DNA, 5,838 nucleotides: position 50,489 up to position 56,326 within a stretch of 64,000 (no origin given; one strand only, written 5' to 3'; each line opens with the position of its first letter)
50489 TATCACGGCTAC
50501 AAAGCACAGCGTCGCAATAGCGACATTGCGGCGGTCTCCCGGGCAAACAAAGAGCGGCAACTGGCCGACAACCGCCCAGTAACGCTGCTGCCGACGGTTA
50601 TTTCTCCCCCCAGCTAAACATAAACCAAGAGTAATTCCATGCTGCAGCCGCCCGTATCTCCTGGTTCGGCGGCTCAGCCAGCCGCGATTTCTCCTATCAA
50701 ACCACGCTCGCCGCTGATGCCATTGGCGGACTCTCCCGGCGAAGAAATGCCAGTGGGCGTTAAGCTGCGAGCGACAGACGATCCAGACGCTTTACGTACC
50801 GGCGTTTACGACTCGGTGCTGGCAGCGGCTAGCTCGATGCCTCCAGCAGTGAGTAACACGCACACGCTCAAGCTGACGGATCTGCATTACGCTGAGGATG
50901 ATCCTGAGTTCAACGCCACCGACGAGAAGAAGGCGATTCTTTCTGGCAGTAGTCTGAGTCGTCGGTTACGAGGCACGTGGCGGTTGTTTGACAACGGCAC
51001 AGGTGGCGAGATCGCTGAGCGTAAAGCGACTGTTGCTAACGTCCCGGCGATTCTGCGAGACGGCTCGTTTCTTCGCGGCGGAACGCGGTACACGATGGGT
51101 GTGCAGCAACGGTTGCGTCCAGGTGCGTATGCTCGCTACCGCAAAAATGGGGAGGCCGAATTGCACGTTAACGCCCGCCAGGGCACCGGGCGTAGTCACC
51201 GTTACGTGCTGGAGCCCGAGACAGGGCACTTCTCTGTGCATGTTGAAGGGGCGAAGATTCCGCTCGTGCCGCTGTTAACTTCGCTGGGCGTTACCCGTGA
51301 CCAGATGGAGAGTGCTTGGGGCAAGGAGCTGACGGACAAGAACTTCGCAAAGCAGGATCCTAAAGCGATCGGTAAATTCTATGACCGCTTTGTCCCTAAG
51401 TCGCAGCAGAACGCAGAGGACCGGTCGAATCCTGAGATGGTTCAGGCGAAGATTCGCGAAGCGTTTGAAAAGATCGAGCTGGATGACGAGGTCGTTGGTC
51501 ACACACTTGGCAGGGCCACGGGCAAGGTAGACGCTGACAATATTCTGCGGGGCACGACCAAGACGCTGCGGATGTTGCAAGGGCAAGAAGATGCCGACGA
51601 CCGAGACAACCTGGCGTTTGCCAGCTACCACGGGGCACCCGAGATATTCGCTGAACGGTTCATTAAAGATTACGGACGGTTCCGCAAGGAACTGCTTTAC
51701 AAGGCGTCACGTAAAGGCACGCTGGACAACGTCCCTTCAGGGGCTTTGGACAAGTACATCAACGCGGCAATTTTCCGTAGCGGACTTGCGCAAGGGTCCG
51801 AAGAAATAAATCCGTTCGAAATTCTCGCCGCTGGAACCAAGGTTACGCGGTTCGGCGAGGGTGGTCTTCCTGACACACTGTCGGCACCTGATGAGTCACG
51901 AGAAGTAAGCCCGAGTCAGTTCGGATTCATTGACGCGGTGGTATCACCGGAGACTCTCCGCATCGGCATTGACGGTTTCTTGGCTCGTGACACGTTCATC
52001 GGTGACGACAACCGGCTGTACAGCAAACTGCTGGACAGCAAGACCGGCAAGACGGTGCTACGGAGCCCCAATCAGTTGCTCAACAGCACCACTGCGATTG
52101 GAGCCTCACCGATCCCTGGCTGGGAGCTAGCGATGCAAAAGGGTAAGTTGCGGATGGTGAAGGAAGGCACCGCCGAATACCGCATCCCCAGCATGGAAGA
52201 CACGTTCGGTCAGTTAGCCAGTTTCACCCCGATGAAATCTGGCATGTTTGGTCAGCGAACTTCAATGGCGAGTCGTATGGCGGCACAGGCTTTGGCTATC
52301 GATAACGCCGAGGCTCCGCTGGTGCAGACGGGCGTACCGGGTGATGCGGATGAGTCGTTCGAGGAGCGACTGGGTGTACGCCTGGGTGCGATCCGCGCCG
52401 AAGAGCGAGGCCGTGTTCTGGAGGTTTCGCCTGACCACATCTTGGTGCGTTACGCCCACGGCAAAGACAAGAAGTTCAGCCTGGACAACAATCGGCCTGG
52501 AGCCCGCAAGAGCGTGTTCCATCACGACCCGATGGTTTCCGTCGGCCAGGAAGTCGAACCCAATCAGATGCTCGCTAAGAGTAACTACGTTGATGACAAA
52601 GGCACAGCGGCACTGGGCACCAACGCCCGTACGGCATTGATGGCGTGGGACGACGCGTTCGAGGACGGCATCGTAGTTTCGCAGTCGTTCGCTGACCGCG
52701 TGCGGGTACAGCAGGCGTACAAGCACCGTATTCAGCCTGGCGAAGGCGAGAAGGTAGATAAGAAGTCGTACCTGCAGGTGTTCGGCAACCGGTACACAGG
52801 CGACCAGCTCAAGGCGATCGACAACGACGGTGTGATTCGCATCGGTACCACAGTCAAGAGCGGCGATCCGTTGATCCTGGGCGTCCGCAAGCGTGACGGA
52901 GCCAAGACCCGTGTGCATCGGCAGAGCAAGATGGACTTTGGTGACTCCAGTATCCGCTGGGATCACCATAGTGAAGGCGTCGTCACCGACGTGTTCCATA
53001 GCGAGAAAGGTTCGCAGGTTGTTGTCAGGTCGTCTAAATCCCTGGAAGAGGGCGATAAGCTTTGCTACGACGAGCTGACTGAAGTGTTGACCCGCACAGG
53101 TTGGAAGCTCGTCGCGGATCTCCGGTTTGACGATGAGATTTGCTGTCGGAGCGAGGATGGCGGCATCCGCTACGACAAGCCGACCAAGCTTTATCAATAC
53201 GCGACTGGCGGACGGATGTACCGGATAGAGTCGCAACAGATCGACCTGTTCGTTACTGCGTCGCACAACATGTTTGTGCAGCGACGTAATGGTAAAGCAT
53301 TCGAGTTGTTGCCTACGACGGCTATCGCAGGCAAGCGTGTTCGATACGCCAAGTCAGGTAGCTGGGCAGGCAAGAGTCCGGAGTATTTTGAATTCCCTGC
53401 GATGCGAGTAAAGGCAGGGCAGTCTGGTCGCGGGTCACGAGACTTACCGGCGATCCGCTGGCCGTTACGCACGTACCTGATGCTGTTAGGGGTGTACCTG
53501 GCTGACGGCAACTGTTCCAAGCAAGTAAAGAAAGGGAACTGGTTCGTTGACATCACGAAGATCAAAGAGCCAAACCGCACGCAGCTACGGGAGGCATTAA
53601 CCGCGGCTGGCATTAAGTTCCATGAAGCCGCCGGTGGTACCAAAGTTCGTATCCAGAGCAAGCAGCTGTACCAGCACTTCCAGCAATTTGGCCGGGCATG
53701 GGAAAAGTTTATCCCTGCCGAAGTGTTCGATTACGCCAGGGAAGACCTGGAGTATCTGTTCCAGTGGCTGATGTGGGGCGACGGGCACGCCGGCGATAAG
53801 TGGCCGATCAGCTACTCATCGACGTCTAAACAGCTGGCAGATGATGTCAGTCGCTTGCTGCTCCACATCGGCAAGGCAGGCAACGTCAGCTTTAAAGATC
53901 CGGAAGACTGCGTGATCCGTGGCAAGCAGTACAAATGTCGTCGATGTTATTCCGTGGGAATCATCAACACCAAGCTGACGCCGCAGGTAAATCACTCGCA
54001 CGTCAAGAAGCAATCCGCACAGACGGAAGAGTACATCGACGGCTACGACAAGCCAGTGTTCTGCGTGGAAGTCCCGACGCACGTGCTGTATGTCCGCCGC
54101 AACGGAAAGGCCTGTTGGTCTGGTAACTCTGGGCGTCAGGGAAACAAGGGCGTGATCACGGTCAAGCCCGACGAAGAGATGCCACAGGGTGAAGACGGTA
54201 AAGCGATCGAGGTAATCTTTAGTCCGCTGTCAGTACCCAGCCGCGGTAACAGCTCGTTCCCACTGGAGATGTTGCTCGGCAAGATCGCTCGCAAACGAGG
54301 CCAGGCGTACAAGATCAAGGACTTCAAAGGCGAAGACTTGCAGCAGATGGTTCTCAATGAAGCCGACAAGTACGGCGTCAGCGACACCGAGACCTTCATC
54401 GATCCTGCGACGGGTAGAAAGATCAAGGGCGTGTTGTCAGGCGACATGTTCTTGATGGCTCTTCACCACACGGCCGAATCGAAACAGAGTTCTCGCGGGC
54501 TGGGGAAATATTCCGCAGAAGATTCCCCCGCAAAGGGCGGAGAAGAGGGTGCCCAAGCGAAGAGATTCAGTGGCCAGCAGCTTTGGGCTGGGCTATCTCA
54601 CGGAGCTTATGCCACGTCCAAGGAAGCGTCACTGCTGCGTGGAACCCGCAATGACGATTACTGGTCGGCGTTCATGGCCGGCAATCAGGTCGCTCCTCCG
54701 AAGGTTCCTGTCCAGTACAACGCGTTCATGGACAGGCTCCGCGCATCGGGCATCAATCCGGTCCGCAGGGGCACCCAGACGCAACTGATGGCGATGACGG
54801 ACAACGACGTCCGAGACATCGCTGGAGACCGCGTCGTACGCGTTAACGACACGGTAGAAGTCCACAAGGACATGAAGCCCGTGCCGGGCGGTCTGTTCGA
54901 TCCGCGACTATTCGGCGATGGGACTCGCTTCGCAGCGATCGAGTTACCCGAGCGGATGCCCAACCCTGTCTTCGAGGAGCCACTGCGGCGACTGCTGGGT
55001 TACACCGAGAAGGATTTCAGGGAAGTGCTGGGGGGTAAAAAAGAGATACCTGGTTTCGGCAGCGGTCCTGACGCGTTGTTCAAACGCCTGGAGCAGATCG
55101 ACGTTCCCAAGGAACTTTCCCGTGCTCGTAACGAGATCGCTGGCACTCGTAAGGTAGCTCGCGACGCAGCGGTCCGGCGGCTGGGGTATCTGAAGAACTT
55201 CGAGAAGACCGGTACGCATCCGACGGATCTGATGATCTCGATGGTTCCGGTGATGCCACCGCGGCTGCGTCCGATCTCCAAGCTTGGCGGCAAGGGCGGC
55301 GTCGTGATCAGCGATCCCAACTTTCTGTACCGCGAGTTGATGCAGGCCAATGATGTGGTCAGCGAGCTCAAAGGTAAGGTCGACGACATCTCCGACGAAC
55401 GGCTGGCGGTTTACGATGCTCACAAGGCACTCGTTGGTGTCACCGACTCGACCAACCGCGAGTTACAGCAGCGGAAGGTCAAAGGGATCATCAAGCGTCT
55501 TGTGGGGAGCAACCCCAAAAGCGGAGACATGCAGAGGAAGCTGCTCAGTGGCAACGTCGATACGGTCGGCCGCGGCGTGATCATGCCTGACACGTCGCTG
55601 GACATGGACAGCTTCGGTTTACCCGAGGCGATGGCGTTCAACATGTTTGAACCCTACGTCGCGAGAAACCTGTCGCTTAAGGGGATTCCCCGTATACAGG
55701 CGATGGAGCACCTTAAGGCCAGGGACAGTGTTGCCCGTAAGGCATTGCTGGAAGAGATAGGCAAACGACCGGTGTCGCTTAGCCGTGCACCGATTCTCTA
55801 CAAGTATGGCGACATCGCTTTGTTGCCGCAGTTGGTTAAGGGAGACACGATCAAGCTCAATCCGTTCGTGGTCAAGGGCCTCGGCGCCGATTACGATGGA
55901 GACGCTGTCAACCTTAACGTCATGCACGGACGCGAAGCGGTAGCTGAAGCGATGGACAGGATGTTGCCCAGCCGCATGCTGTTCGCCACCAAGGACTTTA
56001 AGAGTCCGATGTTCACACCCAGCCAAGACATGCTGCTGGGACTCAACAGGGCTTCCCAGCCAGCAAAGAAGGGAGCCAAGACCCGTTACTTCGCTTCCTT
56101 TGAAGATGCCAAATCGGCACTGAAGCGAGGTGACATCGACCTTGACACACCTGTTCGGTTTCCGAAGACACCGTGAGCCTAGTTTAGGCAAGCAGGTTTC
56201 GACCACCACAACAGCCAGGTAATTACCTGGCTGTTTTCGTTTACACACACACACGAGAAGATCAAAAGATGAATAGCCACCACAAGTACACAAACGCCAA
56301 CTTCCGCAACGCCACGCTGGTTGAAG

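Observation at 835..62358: Dispersed 28-bp palindrome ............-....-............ in 10 copies: candidate phage-specific cis-acting system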

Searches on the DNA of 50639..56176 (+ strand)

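Call 7: search_dna_similar(query=window:50639-56176:+, collection=phages, mode=near, max_rows=15)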
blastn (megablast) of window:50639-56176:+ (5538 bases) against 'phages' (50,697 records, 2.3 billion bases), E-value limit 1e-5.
No match.
